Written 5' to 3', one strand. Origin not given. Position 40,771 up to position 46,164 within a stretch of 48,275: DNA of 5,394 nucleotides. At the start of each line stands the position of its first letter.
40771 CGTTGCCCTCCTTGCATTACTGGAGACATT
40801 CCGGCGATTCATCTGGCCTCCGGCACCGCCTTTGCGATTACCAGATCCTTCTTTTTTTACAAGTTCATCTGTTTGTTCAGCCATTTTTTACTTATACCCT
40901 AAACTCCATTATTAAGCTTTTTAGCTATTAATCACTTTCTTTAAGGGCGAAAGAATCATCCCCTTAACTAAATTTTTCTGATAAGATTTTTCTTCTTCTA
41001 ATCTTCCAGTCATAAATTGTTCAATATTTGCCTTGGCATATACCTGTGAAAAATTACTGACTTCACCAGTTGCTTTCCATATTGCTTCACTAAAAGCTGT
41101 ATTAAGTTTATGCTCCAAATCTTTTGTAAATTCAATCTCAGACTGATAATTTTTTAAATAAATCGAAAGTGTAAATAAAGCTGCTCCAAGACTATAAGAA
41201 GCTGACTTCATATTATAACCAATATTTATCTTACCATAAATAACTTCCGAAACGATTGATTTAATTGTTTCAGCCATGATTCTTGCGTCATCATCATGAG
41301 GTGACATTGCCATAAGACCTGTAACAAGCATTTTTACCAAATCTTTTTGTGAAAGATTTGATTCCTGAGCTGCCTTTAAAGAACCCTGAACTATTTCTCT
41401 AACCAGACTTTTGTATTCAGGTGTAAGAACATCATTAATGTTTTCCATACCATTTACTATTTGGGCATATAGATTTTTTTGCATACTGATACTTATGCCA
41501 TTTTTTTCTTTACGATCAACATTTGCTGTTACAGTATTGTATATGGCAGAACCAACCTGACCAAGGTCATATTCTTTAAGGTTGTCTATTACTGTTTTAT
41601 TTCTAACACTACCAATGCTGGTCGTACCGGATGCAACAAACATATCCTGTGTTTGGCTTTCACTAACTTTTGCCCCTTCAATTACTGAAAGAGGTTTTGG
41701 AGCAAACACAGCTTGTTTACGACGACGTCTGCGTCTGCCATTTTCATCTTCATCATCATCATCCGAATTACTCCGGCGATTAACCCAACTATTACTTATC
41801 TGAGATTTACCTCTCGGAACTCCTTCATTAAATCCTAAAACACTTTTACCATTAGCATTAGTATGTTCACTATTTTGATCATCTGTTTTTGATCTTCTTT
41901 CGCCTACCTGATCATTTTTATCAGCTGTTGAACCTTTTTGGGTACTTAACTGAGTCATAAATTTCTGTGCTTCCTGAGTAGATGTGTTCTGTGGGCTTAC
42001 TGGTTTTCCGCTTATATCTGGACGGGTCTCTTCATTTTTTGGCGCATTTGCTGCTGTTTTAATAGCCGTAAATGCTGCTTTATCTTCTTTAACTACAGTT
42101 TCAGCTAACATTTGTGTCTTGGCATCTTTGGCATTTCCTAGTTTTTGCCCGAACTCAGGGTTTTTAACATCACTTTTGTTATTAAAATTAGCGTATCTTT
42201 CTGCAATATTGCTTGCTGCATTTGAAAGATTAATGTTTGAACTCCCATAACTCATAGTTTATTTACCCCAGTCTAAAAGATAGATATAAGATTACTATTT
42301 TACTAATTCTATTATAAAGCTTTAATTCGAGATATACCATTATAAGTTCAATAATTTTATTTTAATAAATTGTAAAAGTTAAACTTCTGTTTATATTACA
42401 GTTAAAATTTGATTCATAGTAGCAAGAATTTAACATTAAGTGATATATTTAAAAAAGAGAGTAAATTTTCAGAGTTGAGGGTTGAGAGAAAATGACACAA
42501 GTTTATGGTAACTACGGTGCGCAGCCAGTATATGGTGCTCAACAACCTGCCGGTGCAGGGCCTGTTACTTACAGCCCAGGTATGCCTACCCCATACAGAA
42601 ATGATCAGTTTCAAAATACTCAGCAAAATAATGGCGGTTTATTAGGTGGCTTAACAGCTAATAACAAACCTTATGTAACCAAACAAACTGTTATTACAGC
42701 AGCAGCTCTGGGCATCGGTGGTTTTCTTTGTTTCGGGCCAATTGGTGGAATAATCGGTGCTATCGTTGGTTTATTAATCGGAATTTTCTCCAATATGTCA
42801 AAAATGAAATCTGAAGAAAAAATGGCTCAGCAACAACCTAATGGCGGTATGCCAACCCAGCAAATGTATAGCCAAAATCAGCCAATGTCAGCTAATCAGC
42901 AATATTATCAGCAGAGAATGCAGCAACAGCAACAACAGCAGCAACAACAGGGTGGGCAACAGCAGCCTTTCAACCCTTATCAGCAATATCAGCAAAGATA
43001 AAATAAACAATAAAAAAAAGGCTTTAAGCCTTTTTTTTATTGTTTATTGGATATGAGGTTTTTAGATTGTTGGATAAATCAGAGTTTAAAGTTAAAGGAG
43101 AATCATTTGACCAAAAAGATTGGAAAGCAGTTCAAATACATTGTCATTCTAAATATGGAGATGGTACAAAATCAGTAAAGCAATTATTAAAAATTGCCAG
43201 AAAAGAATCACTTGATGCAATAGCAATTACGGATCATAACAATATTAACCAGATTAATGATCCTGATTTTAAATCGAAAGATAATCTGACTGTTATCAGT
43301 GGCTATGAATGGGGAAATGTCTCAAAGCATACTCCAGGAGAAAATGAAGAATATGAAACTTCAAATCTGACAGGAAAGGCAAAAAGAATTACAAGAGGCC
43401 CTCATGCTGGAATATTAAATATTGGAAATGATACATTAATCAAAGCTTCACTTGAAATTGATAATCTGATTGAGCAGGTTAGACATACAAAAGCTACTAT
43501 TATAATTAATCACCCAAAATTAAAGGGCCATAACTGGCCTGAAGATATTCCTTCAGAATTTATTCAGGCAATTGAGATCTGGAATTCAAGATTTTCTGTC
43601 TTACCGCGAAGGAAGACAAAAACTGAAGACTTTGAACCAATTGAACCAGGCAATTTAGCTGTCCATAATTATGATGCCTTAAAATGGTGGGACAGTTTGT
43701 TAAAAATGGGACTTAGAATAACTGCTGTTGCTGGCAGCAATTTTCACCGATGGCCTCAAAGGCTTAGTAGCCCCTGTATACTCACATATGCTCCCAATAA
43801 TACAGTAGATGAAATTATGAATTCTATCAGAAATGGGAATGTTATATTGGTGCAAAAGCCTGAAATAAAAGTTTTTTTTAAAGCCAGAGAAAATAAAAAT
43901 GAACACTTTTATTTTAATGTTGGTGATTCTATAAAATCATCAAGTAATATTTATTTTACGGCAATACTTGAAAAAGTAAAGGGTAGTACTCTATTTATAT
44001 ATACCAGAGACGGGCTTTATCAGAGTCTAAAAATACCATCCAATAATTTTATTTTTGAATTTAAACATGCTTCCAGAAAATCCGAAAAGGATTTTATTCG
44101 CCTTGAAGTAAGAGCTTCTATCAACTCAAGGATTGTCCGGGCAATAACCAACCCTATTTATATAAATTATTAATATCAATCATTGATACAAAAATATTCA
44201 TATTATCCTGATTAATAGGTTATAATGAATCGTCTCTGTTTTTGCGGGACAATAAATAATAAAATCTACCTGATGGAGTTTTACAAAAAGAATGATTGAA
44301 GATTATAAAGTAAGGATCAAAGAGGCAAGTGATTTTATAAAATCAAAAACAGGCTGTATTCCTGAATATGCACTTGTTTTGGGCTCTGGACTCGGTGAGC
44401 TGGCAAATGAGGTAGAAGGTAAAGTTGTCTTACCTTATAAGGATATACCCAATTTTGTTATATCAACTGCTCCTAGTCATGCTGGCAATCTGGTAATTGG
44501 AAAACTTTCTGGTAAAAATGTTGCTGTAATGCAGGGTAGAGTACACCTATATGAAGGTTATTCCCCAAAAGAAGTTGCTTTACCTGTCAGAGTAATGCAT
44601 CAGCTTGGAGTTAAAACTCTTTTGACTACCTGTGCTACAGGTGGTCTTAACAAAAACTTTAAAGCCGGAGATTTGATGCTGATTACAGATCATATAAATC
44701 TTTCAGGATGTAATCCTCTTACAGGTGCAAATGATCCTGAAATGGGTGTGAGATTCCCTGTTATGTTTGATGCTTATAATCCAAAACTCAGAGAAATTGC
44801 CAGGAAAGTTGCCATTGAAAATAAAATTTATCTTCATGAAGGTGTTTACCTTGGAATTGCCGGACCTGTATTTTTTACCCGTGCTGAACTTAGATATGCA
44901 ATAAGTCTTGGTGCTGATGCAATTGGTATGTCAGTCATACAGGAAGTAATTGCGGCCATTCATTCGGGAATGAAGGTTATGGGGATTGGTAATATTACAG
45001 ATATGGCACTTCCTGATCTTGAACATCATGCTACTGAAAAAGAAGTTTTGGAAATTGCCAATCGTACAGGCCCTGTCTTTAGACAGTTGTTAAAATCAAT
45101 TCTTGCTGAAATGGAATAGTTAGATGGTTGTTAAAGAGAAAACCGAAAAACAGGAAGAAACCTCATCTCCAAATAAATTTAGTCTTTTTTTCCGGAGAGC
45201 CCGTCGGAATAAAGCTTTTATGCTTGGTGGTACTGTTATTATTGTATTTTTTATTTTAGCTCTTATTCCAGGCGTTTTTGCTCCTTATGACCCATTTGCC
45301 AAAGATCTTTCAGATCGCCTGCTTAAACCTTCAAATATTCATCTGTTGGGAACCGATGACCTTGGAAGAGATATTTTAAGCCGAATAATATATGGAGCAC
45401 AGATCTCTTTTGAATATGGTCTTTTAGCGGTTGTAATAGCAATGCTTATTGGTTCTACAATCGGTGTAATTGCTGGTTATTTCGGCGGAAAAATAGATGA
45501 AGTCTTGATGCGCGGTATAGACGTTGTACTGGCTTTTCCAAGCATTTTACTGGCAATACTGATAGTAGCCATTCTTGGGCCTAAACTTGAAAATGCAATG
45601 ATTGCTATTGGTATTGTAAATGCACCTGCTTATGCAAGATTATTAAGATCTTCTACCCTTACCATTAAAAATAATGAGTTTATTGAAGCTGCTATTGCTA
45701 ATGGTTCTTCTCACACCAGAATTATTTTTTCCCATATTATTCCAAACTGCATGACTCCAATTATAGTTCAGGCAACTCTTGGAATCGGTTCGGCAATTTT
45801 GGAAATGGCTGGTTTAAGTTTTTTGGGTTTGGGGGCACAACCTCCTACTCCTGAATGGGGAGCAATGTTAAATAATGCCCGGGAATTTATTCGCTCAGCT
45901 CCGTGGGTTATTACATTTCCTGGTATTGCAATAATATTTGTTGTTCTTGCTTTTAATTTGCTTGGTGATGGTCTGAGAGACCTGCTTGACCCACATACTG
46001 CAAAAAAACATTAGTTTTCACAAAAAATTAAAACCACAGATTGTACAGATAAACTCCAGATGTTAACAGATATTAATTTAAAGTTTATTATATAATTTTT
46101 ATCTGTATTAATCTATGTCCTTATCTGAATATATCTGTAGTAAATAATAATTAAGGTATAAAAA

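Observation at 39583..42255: Three-gene operon of two tandem paralogues plus a stop/start-coupled small gene, none assignable to a known family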

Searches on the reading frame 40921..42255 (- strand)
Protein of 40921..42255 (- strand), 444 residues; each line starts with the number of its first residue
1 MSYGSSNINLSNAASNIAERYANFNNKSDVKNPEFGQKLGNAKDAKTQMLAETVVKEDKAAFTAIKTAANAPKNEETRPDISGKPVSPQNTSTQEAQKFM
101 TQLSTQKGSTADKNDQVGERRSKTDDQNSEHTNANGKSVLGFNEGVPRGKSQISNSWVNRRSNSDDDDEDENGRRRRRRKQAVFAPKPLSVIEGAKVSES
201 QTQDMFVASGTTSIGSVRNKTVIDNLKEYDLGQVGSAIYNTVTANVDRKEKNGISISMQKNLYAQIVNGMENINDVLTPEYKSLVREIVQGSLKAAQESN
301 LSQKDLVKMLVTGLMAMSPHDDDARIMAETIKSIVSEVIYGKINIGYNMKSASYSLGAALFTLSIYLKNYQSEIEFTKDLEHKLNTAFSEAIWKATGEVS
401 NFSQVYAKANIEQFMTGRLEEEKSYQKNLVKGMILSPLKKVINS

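Call 4: search_protein_families(library=pfam, proteins=[window:40921-42255:-], max_evalue=1)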
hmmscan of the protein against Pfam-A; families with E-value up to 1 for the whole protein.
window:40921-42255:- (444 aa): 2 families
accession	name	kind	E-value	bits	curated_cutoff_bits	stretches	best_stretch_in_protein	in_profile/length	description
PF24334.1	DUF7502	-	0.14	12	27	1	112-171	179-238/281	Family of unknown function (DUF7502)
PF20302.4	HisK-N-like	-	0.15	12.7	27.8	1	273-339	13-77/132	HisK-N-like globin domain of the ASK signalosome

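Call 5: search_protein_families(library=ncbifam, proteins=[window:40921-42255:-], max_evalue=1)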
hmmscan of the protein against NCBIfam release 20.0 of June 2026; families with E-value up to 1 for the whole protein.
window:40921-42255:- (444 aa): 1 family
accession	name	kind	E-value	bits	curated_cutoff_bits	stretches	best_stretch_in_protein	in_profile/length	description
TIGR01924.1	rsbW_low_gc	equivalog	0.028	13.8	155.05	1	211-274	95-155/159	anti-sigma B factor RsbW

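Call 49: search_protein_families(library=padloc, proteins=[window:40921-42255:-], max_evalue=0.1)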
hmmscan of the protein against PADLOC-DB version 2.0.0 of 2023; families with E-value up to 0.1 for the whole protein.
window:40921-42255:- (444 aa): 0 families

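Call 50: search_protein_families(library=phrogs, proteins=[window:40921-42255:-], max_evalue=0.1)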
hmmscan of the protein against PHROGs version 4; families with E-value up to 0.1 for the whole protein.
window:40921-42255:- (444 aa): 1 family
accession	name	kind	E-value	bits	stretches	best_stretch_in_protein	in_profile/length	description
phrog_21354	-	unknown function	0.064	14.3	0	34-78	17-61/80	-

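Call 86: list_cluster_members(proteins=[window:40921-42255:-, window:39964-40884:-, window:39583-39963:-, window:42492-43001:+, P0087, P0085, P0091])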
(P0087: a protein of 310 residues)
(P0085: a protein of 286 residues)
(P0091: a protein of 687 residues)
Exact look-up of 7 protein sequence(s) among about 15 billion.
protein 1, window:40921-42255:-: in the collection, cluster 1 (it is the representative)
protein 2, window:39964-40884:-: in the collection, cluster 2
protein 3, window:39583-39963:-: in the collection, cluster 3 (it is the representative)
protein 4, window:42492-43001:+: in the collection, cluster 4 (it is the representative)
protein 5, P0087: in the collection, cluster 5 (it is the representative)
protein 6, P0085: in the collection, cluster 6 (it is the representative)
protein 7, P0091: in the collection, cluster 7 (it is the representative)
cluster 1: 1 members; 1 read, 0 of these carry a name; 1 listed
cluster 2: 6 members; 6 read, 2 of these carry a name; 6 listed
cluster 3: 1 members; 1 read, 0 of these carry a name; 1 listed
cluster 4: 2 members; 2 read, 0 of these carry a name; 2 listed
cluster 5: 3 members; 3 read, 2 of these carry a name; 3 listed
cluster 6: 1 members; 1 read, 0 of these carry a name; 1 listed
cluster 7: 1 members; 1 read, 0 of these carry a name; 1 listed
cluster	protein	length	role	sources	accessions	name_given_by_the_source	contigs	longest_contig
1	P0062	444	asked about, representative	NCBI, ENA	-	-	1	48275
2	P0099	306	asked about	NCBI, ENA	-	-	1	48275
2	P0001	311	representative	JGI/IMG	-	hypothetical protein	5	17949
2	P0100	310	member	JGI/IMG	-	hypothetical protein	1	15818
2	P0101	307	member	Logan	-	-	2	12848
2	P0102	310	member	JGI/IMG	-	-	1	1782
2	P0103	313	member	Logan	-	-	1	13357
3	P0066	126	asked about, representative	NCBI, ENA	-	-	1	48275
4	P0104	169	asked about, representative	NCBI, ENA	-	-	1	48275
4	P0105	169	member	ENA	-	-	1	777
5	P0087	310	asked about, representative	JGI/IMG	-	hypothetical protein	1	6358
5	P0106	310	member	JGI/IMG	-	hypothetical protein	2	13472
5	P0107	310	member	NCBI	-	-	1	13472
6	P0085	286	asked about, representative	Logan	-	-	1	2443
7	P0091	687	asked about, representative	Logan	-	-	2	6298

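Call 87: find_encoding_contigs(protein=P0107, flank=10000, max_places=2)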
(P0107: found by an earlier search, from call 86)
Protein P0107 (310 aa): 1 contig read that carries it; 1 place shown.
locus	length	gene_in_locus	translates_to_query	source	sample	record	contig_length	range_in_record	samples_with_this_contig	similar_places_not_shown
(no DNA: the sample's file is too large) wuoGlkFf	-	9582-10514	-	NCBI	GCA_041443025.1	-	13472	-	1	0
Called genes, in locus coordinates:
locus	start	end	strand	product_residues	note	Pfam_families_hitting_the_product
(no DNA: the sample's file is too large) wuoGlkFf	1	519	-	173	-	?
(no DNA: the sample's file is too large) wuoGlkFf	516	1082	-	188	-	-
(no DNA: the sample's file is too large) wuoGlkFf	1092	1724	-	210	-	-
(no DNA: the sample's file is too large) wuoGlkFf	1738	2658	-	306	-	-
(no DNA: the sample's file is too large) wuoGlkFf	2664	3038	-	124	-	-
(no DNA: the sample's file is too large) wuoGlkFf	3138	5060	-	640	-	-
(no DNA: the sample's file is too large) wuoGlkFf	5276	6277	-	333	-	-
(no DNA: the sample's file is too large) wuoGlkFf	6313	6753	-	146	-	-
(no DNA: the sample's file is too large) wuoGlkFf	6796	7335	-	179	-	-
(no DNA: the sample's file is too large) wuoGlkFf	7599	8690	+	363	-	-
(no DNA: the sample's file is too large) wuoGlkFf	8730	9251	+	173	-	-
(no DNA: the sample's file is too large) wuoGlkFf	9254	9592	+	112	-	-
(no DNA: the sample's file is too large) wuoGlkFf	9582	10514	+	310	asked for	-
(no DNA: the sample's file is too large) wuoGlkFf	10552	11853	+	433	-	-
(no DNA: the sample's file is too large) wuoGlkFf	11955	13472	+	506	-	?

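Call 88: find_encoding_contigs(protein=P0106, flank=10000, max_places=2)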
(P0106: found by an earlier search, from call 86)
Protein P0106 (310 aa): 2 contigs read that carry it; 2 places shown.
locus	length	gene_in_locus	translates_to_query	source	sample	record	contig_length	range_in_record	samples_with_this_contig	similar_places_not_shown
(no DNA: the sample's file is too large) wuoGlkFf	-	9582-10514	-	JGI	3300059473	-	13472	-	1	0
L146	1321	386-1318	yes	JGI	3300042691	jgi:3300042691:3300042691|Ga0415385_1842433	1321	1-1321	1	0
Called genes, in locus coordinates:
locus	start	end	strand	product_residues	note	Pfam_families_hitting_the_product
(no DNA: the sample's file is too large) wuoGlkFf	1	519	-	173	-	?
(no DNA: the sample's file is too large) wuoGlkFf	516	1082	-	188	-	-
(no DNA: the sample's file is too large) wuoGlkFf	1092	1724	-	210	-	-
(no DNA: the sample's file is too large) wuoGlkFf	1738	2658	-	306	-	-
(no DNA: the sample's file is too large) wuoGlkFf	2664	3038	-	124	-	-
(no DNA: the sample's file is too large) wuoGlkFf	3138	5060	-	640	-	-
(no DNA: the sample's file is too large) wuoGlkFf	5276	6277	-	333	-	-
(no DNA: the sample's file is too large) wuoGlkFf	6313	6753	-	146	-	-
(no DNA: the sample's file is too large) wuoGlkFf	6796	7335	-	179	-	-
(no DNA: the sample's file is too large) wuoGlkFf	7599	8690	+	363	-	-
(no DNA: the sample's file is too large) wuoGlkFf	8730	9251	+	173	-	-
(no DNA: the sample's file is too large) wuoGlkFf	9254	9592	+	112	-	-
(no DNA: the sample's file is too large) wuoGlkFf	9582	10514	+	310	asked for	-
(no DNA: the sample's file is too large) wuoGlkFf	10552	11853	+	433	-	-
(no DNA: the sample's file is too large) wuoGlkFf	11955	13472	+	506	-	?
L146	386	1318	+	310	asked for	-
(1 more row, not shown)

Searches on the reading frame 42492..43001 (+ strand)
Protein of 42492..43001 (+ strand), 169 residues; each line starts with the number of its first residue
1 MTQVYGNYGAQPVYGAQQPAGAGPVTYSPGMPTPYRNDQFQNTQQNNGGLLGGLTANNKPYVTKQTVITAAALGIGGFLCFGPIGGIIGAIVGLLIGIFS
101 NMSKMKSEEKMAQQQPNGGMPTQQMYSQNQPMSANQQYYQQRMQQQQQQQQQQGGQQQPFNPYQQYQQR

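Call 4: search_protein_families(library=pfam, proteins=[window:42492-43001:+], max_evalue=1)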
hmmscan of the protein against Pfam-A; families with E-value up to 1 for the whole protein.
window:42492-43001:+ (169 aa): 6 families
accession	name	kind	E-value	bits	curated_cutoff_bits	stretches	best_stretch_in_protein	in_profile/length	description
PF20721.2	C19orf12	-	8.8e-05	22.8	30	1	63-107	43-86/163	C19orf12-like protein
PF04306.18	DUF456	-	0.0029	18.3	29.4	1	62-97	59-94/139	Protein of unknown function (DUF456)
PF20193.3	DUF6556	-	0.014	16.1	28.1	1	87-157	34-103/113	Family of unknown function (DUF6556)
PF22251.1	PFF1_TM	-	0.049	13.6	32.3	1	87-154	104-170/300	Vacuolar membrane protease, transmembrane domain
PF13273.12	DUF4064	-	0.22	12.2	32.1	1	82-124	9-42/102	Protein of unknown function (DUF4064)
PF19180.5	DUF5862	-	0.31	11.4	33.3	1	67-100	14-47/68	Family of unknown function (DUF5862)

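Call 5: search_protein_families(library=ncbifam, proteins=[window:42492-43001:+], max_evalue=1)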
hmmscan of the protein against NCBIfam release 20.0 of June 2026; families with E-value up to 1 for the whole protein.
window:42492-43001:+ (169 aa): 6 families
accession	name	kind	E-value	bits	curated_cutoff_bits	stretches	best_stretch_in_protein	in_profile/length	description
TIGR03789.1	pdsO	hypoth_equivalog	1.5e-07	31.3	152.2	1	71-154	48-129/243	sortase-associated OmpA-like protein PdsO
NF043065.1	MMSYN1_0478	equivalog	0.0069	16.3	170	1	88-163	124-187/190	MFS transporter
NF053524.1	thylo_ssl2009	equivalog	0.0088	16.7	58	1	76-133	9-61/90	ssl2009 family thylakoid membrane protein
NF040906.3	GguB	equivalog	0.053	12.7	450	1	71-106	311-348/375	multiple monosaccharide ABC transporter permease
NF033761.1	gliding_GltJ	equivalog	0.067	12.2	450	1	16-153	319-440/671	adventurous gliding motility protein GltJ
NF047332.1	Chlamy_GarD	equivalog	0.22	10.7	100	1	66-109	227-263/302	inclusion membrane protein GarD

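Call 49: search_protein_families(library=padloc, proteins=[window:42492-43001:+], max_evalue=0.1)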
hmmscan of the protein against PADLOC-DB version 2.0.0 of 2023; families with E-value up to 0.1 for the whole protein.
window:42492-43001:+ (169 aa): 1 family
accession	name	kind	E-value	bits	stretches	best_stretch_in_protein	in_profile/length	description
PDLC03841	LeoBC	-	0.0015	15.7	1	67-115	459-514/601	-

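Call 50: search_protein_families(library=phrogs, proteins=[window:42492-43001:+], max_evalue=0.1)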
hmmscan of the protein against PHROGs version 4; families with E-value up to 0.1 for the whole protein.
window:42492-43001:+ (169 aa): 2 families
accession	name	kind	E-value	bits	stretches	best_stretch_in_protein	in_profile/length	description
phrog_1350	-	lysis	0.0001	23.4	1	64-147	9-90/97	holin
phrog_594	-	unknown function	0.08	14.4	1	62-97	44-82/85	-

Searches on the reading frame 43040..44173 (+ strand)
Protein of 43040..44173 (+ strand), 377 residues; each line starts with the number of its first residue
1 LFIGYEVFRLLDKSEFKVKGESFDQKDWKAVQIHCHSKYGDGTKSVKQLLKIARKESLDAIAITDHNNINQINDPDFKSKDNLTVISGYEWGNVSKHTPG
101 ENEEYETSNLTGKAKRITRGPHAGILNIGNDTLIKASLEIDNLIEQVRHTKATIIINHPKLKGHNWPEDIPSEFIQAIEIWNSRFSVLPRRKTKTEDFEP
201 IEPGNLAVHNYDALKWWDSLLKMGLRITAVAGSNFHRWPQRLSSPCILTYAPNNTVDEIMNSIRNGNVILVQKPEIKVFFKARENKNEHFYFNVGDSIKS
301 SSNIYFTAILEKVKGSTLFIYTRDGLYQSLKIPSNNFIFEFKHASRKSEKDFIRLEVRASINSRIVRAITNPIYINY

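Call 45: search_protein_families(library=pfam, proteins=[window:43040-44173:+], max_evalue=0.001)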
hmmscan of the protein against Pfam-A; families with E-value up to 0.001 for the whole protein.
window:43040-44173:+ (377 aa): 1 family
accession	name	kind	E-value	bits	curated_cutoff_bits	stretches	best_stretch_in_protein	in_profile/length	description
PF02811.25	PHP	-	2.9e-08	34.7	26.4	1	33-113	2-71/164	PHP domain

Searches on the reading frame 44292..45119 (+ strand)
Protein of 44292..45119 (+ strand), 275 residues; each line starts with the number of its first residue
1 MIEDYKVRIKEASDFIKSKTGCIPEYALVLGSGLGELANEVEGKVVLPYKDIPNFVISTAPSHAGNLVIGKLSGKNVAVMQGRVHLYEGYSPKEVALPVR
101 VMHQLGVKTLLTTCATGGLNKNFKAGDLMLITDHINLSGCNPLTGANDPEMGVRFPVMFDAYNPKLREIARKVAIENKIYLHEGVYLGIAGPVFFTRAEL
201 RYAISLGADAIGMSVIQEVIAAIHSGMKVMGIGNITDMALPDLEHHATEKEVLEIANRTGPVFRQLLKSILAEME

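Call 45: search_protein_families(library=pfam, proteins=[window:44292-45119:+], max_evalue=0.001)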
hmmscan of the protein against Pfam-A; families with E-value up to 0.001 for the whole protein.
window:44292-45119:+ (275 aa): 1 family
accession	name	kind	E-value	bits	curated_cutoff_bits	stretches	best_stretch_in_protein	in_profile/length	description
PF01048.26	PNP_UDP_1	-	8.8e-47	159.9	25.1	1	26-271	2-232/233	Phosphorylase superfamily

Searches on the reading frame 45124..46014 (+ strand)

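Call 45: search_protein_families(library=pfam, proteins=[window:45124-46014:+], max_evalue=0.001)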
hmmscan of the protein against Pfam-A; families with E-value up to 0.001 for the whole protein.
window:45124-46014:+ (296 aa): 2 families
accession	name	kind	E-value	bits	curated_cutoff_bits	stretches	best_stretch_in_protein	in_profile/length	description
PF00528.27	BPD_transp_1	-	2.5e-36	125.6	26.4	1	110-292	1-182/184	Binding-protein-dependent transport system inner membrane component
PF12911.12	OppC_N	-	1.3e-10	41.4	23.9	1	20-69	4-53/53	N-terminal TM domain of oligopeptide transport permease C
